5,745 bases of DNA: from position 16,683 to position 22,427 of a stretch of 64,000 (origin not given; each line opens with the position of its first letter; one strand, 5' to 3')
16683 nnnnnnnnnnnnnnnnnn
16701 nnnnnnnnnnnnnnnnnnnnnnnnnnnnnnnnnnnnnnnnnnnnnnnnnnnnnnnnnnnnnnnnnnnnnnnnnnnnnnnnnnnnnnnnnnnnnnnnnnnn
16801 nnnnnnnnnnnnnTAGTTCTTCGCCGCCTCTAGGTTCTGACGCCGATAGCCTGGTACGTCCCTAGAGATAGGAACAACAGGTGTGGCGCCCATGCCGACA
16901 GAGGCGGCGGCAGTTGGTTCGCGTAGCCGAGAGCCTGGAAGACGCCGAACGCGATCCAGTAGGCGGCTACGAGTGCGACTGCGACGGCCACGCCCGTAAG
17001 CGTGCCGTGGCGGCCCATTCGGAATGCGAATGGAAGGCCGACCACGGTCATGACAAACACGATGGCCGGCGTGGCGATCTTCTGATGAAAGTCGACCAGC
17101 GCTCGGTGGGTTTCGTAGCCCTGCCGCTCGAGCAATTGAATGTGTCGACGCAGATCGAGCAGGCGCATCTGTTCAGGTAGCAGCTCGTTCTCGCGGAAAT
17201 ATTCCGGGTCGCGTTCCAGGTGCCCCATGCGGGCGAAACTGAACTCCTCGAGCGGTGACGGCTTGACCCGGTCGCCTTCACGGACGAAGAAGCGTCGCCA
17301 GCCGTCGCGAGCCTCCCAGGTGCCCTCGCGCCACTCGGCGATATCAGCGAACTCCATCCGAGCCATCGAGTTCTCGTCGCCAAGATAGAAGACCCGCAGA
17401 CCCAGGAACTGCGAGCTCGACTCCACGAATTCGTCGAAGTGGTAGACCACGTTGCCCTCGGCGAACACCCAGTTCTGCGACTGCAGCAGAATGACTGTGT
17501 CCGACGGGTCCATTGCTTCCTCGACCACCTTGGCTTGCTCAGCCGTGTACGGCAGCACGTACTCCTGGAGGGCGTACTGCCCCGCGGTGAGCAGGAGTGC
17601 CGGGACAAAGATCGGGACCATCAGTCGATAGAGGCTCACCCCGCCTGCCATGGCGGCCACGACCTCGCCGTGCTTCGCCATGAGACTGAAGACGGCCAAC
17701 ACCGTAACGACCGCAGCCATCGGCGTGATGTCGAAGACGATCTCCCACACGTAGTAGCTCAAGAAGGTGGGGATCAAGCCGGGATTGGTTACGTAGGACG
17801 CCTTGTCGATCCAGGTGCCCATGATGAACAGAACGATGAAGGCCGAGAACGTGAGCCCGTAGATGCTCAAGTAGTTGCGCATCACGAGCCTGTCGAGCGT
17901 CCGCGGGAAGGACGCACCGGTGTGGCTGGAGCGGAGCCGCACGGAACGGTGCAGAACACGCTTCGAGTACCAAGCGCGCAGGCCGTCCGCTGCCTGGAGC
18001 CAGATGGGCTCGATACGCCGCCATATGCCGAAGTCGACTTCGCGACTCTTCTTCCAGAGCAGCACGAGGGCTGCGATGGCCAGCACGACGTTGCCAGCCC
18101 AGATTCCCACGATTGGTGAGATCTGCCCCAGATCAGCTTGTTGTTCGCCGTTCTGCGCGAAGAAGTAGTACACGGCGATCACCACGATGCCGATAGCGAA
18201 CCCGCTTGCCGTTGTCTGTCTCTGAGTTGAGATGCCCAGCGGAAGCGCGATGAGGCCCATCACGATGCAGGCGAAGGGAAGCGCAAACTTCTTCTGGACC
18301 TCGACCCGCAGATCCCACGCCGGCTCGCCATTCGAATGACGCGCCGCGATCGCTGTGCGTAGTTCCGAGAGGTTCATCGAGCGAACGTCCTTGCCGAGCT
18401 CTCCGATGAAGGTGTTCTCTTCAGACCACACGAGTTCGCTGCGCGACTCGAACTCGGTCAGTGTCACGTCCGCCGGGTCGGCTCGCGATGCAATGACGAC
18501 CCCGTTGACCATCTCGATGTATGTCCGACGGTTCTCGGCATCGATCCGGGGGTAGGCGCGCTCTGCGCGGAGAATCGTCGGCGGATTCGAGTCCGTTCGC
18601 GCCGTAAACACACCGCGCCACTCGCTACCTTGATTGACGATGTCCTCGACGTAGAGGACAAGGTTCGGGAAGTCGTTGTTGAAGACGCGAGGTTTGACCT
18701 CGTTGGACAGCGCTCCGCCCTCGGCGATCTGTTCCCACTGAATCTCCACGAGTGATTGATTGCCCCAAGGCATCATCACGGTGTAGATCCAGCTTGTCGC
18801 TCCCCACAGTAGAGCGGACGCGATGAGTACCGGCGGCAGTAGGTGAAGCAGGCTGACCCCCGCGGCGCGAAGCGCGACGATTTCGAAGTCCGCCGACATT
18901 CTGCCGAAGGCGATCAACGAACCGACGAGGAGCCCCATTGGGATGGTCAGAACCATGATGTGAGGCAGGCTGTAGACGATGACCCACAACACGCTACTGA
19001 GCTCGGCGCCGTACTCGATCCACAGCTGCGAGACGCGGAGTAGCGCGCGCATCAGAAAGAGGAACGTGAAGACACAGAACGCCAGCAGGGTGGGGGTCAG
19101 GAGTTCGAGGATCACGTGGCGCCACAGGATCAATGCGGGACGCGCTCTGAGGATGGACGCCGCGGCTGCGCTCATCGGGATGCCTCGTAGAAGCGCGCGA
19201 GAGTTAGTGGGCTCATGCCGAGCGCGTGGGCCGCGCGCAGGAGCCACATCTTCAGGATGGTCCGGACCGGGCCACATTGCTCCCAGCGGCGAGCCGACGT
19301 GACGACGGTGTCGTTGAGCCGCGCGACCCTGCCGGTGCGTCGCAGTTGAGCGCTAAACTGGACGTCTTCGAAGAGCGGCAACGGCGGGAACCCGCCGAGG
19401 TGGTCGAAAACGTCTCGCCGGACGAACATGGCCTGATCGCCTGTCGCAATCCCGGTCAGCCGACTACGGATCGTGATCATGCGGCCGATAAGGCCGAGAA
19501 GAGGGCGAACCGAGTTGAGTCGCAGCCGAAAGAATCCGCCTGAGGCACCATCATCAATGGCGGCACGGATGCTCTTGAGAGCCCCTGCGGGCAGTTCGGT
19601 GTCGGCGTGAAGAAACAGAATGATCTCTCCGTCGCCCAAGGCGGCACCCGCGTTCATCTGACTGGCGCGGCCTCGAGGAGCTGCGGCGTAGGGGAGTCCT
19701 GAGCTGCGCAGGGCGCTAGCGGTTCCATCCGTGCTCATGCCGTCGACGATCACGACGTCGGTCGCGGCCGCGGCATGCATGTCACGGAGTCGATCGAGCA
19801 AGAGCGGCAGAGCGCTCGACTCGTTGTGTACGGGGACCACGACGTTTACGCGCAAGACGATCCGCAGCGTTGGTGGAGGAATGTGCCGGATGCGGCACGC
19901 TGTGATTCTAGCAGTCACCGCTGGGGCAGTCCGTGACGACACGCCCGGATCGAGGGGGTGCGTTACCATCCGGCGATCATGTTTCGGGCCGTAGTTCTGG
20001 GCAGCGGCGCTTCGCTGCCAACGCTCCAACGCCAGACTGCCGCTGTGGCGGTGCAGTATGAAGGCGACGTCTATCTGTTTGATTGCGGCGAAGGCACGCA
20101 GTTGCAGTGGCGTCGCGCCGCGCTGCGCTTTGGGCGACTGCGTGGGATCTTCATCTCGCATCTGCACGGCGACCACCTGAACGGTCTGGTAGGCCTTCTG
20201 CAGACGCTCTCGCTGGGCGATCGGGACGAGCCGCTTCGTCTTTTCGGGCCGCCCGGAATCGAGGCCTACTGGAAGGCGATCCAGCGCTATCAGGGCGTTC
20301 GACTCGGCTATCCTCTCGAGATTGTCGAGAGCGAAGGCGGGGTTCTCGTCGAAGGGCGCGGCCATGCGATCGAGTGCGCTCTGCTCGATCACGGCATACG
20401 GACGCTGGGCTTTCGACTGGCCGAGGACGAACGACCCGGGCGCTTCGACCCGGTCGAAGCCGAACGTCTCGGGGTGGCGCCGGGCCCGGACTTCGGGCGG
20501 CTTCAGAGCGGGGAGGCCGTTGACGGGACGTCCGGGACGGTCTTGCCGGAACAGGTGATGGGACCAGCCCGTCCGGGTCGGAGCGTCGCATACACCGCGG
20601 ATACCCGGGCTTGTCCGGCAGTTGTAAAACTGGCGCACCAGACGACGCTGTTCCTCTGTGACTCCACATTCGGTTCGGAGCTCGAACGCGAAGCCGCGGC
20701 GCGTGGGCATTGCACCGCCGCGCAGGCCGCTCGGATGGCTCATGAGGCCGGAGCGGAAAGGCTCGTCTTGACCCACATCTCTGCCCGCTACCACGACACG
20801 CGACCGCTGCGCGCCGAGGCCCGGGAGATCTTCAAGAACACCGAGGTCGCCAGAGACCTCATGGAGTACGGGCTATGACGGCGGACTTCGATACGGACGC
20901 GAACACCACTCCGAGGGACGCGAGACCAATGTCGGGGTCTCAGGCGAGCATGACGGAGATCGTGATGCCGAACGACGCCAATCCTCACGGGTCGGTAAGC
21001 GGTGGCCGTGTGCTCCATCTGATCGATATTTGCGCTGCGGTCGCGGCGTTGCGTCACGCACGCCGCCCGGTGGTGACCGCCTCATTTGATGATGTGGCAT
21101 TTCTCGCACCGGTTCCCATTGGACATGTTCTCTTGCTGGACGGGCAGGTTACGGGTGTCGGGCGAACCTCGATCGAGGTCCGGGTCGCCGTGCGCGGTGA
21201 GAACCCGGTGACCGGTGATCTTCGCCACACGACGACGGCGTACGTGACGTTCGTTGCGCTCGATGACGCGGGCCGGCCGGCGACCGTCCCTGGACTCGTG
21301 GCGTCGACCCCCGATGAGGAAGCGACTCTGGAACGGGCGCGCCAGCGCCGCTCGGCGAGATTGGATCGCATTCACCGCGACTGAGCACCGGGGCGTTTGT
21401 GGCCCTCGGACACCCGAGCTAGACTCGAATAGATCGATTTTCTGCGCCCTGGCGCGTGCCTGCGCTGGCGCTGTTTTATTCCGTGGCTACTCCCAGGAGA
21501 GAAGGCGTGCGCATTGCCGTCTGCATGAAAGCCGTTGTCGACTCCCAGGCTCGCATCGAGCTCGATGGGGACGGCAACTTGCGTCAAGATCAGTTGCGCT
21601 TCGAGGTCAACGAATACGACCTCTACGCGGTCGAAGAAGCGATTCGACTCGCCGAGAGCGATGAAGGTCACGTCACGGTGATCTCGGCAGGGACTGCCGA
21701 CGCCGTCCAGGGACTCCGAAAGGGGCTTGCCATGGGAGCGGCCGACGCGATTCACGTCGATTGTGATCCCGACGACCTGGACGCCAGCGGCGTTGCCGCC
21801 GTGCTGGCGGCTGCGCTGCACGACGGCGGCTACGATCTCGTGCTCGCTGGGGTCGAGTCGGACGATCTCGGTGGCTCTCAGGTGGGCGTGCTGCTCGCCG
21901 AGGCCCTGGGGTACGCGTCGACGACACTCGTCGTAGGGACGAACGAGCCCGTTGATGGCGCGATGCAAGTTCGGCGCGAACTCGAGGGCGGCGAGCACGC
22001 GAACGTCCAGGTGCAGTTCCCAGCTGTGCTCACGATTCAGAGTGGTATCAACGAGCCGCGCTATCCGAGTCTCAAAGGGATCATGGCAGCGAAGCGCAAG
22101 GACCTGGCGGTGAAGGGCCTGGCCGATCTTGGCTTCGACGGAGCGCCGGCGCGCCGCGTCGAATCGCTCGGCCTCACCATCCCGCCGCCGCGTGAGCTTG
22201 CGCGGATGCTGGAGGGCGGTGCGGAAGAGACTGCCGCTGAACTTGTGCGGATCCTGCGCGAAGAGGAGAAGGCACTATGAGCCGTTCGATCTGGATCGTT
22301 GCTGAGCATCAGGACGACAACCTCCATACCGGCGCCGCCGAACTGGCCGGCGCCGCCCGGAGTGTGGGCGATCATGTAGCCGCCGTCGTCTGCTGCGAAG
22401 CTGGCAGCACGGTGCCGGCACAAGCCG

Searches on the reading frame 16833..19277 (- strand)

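Call 63: search_protein_families(library=pfam, proteins=[window:16833-19277:-], max_evalue=0.00001)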
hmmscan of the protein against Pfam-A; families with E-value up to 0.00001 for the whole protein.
window:16833-19277:- (815 aa): 1 family
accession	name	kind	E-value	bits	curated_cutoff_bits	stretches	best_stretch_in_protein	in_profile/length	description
PF03739.19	LptF_LptG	-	1.3e-140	468.9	27.9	2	53-409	1-353/353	Lipopolysaccharide export system permease LptF/LptG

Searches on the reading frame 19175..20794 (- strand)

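Call 63: search_protein_families(library=pfam, proteins=[window:19175-20794:-], max_evalue=0.00001)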
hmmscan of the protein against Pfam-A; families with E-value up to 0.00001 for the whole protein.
window:19175-20794:- (540 aa): 1 family
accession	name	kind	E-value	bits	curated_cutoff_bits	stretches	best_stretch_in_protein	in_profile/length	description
PF00535.33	Glycos_transf_2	-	1.4e-12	48.3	23.3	1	318-417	2-108/168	Glycosyl transferase family 2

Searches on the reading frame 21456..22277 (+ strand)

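Call 63: search_protein_families(library=pfam, proteins=[window:21456-22277:+], max_evalue=0.00001)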
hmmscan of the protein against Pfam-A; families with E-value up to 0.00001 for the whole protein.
window:21456-22277:+ (274 aa): 1 family
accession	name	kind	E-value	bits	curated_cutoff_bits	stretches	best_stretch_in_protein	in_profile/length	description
PF01012.27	ETF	-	1.3e-33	116.8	26.7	1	48-219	10-175/181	Electron transfer flavoprotein domain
